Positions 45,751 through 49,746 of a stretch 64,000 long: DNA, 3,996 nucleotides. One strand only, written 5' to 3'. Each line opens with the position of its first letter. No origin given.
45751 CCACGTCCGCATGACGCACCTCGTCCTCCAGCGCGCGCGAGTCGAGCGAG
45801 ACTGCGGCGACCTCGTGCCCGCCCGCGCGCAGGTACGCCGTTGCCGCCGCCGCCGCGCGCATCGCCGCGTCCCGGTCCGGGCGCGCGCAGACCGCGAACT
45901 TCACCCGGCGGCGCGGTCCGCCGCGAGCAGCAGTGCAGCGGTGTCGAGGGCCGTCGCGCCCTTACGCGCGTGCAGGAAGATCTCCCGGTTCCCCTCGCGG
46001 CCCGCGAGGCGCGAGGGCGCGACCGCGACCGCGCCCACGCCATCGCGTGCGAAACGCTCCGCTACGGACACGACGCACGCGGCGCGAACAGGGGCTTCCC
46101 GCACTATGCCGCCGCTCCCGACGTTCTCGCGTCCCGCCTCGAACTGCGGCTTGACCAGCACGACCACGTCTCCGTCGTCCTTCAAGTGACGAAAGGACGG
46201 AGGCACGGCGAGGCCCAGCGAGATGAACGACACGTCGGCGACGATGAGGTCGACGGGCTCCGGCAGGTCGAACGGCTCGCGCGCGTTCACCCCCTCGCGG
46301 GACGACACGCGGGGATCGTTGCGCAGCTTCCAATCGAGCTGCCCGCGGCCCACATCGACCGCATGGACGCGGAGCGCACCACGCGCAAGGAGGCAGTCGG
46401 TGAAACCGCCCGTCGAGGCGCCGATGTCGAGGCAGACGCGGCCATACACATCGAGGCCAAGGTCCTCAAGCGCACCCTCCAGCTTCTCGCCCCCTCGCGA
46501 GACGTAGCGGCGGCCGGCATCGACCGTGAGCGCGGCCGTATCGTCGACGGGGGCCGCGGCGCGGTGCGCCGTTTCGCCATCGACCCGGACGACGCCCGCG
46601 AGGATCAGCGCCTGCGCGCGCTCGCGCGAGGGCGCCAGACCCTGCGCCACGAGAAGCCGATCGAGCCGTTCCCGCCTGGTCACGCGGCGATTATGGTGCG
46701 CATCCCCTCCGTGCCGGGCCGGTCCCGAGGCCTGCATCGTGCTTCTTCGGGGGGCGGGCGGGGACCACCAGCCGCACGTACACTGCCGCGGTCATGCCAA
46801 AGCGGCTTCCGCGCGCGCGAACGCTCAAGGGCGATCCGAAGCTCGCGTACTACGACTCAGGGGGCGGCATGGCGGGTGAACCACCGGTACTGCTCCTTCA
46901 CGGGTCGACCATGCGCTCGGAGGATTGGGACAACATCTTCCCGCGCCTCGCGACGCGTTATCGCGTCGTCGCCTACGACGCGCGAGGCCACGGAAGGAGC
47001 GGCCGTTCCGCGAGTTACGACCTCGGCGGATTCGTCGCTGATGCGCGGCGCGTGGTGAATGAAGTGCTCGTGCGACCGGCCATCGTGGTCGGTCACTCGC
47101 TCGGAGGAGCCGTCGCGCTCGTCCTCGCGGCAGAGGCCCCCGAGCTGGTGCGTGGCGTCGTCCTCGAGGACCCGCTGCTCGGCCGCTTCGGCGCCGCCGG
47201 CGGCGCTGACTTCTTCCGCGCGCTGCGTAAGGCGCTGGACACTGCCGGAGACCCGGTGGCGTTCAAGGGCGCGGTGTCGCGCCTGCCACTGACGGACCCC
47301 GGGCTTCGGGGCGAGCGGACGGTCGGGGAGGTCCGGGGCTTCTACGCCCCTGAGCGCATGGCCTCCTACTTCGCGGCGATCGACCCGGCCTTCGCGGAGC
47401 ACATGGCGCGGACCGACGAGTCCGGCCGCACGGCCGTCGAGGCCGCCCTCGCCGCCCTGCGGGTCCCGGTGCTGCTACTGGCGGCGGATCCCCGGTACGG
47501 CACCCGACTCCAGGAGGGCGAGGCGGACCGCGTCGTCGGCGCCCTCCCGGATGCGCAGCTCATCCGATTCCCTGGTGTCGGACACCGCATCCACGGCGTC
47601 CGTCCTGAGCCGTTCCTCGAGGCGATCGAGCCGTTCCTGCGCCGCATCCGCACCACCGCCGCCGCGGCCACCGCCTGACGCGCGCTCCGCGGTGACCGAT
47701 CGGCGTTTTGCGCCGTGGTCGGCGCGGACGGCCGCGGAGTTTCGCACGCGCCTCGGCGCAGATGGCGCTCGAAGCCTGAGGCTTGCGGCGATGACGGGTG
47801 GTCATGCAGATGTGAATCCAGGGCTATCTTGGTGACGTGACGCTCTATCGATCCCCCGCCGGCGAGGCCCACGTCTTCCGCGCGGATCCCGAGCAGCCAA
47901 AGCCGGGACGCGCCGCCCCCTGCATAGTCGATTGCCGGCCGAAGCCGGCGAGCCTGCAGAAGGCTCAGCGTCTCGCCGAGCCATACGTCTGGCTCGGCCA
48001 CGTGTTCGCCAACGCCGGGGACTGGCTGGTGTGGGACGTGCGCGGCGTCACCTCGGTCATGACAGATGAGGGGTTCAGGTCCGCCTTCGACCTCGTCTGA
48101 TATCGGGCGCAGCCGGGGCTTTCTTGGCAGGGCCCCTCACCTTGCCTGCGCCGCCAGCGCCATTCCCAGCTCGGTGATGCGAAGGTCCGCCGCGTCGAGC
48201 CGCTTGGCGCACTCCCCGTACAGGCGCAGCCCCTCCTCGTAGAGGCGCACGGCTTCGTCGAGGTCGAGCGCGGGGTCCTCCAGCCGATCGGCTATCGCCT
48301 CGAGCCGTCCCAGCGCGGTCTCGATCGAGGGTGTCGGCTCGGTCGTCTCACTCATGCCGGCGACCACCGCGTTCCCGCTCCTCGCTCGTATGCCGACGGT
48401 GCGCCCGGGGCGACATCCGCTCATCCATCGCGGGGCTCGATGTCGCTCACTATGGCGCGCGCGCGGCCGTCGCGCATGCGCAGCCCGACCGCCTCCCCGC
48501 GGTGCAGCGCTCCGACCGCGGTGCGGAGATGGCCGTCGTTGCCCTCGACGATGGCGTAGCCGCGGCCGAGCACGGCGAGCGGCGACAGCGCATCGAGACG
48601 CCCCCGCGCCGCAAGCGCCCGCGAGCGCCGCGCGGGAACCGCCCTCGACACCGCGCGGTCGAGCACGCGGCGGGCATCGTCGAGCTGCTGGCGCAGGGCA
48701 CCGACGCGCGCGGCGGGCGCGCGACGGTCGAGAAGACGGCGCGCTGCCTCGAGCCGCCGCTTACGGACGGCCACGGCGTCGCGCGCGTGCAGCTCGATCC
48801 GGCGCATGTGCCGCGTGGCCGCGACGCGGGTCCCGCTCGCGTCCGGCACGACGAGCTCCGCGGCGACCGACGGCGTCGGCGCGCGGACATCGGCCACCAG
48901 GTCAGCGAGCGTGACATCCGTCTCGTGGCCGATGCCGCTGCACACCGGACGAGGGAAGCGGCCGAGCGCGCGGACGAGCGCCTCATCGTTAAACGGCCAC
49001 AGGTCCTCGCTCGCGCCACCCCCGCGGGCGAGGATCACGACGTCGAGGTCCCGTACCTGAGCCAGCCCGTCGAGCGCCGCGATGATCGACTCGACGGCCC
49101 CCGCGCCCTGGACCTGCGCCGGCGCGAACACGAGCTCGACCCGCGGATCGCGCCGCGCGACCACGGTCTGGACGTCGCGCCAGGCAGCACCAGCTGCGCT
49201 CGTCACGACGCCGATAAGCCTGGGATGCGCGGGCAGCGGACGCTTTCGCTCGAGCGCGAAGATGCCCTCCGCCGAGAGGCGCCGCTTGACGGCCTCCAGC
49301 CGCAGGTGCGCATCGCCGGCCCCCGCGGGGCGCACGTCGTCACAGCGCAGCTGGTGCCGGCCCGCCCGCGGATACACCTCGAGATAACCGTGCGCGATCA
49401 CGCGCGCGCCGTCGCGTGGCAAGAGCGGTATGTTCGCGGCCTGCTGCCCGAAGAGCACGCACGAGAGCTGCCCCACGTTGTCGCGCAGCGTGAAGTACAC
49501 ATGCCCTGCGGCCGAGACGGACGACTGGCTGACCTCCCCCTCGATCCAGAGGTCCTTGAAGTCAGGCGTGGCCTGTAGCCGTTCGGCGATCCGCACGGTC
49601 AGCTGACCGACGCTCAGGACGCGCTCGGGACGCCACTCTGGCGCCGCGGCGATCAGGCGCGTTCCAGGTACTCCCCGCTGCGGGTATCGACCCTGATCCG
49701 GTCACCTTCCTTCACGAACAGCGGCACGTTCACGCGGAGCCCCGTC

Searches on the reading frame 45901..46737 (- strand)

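Call 23: search_protein_families(library=pfam, proteins=[window:45901-46737:-], max_evalue=0.001)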
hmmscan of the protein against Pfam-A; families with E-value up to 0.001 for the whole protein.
window:45901-46737:- (278 aa): 2 families
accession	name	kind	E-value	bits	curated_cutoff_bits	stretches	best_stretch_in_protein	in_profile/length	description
PF01728.25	FtsJ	-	9.3e-37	127.1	24.1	1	78-258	1-180/181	FtsJ-like methyltransferase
PF01479.30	S4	-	5.5e-09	36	22.8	1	23-64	1-42/48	S4 domain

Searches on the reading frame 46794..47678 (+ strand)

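Call 23: search_protein_families(library=pfam, proteins=[window:46794-47678:+], max_evalue=0.001)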
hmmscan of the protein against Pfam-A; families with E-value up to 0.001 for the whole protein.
window:46794-47678:+ (294 aa): 4 families
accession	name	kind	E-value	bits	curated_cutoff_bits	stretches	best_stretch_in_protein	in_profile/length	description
PF12697.13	Abhydrolase_6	-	2.8e-27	97.2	26.3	1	32-276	1-216/217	Alpha/beta hydrolase family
PF00561.26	Abhydrolase_1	-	3.4e-24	86.3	25.8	1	30-267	1-241/245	alpha/beta hydrolase fold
PF12146.15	Hydrolase_4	-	4.8e-17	62.5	27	1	32-130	7-112/239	Serine aminopeptidase, S33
PF00756.26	Esterase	-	0.00033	20.9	22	1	96-122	117-143/251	Putative esterase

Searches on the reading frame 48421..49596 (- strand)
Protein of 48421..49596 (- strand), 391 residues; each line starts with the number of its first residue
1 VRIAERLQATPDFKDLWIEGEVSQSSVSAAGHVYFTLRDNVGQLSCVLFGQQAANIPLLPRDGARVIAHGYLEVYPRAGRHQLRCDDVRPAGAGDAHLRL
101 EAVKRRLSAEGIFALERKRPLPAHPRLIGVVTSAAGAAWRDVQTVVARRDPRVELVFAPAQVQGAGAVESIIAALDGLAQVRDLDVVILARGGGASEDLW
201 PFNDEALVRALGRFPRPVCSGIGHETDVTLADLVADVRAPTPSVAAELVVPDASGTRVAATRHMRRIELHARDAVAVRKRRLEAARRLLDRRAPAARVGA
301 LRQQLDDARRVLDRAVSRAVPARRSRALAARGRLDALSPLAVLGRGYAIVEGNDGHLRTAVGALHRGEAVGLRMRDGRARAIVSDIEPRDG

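Call 23: search_protein_families(library=pfam, proteins=[window:48421-49596:-], max_evalue=0.001)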
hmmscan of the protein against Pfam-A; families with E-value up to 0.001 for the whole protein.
window:48421-49596:- (391 aa): 3 families
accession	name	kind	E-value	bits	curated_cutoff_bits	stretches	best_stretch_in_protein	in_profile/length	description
PF02601.20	Exonuc_VII_L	-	5.3e-80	269.7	35.9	2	112-327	1-214/315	Exonuclease VII, large subunit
PF13742.12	tRNA_anti_2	-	1.8e-20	73.4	27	1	3-88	10-94/95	OB-fold nucleic acid binding domain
PF01336.31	tRNA_anti-codon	-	3.1e-10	40.3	27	1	17-90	2-74/75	OB-fold nucleic acid binding domain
